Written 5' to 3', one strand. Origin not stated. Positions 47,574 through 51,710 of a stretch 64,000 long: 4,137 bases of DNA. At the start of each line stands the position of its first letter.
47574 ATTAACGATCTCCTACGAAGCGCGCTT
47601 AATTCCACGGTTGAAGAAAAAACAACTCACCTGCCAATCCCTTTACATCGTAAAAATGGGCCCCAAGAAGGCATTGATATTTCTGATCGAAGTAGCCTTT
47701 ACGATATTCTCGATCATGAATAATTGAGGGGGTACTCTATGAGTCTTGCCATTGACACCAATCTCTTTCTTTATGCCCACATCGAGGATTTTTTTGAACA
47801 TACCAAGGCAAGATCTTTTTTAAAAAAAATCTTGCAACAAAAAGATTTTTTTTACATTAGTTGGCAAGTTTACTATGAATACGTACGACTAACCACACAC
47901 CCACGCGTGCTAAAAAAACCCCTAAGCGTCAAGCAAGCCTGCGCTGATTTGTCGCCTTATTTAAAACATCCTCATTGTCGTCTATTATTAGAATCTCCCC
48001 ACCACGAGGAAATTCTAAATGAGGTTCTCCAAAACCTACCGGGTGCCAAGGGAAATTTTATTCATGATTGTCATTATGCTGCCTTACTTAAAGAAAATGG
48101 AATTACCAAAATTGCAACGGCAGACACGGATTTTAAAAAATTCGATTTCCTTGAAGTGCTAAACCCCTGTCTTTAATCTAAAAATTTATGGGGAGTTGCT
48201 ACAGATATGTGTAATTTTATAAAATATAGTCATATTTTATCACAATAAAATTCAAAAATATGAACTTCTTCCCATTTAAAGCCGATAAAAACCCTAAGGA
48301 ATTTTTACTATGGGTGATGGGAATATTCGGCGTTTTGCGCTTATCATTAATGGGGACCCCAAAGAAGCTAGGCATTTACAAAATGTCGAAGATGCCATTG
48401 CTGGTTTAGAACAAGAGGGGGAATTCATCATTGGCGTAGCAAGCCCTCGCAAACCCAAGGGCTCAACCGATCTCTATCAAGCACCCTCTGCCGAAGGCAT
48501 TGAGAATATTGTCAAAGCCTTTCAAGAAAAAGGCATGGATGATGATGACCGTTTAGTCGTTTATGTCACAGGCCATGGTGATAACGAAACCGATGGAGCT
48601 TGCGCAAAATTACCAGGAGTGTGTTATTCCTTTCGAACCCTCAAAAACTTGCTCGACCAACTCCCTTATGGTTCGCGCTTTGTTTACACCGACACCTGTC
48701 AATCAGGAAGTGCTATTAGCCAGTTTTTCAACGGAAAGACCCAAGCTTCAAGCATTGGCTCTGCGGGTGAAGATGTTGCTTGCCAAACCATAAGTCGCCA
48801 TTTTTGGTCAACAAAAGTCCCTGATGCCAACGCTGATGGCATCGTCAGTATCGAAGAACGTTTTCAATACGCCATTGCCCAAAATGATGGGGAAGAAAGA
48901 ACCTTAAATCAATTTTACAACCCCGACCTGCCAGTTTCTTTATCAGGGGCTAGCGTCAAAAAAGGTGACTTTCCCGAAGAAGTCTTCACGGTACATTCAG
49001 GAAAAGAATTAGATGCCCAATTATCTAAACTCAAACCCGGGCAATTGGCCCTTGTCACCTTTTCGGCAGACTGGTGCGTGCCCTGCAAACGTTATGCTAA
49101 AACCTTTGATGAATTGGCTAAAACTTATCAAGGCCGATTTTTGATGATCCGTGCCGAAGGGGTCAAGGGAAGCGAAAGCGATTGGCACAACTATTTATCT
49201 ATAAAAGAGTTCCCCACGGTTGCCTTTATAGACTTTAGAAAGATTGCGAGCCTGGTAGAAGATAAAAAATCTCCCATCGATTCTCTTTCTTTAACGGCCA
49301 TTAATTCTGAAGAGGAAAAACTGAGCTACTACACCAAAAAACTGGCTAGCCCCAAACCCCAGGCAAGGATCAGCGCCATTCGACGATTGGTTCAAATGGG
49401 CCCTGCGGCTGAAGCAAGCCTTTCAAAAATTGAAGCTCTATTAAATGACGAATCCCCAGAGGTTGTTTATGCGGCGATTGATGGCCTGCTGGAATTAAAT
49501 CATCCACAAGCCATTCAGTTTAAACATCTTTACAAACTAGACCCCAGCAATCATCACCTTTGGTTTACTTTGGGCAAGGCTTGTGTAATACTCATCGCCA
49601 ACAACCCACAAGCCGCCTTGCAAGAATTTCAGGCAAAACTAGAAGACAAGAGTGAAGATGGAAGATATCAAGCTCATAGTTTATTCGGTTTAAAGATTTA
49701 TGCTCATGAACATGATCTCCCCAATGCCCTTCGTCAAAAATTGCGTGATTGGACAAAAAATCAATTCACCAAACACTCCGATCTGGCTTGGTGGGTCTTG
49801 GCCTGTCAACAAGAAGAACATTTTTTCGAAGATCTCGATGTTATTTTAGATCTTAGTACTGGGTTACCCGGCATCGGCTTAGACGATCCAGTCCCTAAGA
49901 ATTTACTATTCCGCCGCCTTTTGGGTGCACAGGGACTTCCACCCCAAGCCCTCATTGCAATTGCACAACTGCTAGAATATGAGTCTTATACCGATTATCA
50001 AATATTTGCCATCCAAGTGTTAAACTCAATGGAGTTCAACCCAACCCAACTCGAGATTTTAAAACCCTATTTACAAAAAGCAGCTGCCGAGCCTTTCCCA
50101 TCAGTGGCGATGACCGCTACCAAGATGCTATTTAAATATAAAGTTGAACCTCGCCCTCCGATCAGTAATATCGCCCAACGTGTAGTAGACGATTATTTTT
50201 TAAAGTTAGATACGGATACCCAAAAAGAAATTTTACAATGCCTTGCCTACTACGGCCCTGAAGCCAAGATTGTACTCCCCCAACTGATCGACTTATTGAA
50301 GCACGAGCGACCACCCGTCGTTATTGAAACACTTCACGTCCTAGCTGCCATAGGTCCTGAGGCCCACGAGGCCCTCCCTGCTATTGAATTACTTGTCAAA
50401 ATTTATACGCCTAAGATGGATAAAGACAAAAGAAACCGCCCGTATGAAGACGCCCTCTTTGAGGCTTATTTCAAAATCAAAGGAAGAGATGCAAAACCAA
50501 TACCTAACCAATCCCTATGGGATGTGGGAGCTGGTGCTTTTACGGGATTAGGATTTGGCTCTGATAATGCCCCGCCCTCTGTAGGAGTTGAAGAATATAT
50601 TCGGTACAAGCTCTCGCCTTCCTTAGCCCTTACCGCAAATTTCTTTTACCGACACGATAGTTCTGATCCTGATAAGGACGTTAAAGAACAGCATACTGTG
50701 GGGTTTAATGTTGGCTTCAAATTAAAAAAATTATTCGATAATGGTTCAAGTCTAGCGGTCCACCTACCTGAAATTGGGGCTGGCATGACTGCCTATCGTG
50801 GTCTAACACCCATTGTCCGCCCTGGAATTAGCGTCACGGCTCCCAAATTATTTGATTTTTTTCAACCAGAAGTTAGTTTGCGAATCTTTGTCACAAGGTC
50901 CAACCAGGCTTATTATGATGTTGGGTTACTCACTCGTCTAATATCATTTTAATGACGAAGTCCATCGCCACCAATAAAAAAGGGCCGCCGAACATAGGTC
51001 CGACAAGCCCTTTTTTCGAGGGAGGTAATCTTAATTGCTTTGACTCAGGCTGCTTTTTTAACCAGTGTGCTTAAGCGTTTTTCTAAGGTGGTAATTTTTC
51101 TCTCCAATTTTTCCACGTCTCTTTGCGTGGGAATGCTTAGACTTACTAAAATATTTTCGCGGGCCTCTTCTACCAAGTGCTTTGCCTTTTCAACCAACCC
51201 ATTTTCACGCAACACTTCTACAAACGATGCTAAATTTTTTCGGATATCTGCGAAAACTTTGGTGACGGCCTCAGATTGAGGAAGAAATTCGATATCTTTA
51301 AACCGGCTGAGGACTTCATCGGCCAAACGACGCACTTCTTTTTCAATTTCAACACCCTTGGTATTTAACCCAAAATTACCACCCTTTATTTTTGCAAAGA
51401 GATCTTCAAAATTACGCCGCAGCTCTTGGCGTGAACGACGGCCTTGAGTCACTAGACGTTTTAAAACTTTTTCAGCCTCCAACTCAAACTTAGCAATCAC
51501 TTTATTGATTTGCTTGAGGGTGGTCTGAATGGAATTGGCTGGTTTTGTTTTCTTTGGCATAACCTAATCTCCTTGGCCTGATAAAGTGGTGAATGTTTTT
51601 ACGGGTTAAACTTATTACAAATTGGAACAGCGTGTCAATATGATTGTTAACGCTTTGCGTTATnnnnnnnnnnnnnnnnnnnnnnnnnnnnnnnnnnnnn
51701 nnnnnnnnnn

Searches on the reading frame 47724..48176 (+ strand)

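Call 12: search_protein_families(library=pfam, proteins=[window:47724-48176:+], max_evalue=0.001)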
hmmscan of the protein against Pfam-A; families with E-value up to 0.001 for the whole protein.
window:47724-48176:+ (150 aa): 1 family
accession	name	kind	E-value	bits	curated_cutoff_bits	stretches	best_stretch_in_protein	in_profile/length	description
PF01850.27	PIN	-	7.7e-09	36.6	23.6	1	10-142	3-119/120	PIN domain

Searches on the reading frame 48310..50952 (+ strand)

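Call 12: search_protein_families(library=pfam, proteins=[window:48310-50952:+], max_evalue=0.001)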
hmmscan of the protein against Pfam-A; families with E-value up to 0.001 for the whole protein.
window:48310-50952:+ (880 aa): 4 families
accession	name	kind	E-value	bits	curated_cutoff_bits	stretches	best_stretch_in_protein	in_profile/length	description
PF13646.12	HEAT_2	-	9.5e-14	51.9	27.7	1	344-404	7-66/88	HEAT repeats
PF00085.26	Thioredoxin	-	3.9e-09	36.9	23.5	1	230-312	6-84/103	Thioredoxin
PF13899.12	Thioredoxin_7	-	3.1e-05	24.4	27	1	248-308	21-82/83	Thioredoxin-like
PF02985.28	HEAT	-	0.00012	22.5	23.5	0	373-396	4-27/31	HEAT repeat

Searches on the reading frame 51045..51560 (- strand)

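Call 12: search_protein_families(library=pfam, proteins=[window:51045-51560:-], max_evalue=0.001)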
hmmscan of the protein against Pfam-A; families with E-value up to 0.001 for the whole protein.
window:51045-51560:- (171 aa): 1 family
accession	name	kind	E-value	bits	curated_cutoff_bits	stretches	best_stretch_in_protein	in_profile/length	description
PF05597.16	Phasin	-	1.3e-06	29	28.8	1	72-166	47-124/126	Poly(hydroxyalcanoate) granule associated protein (phasin)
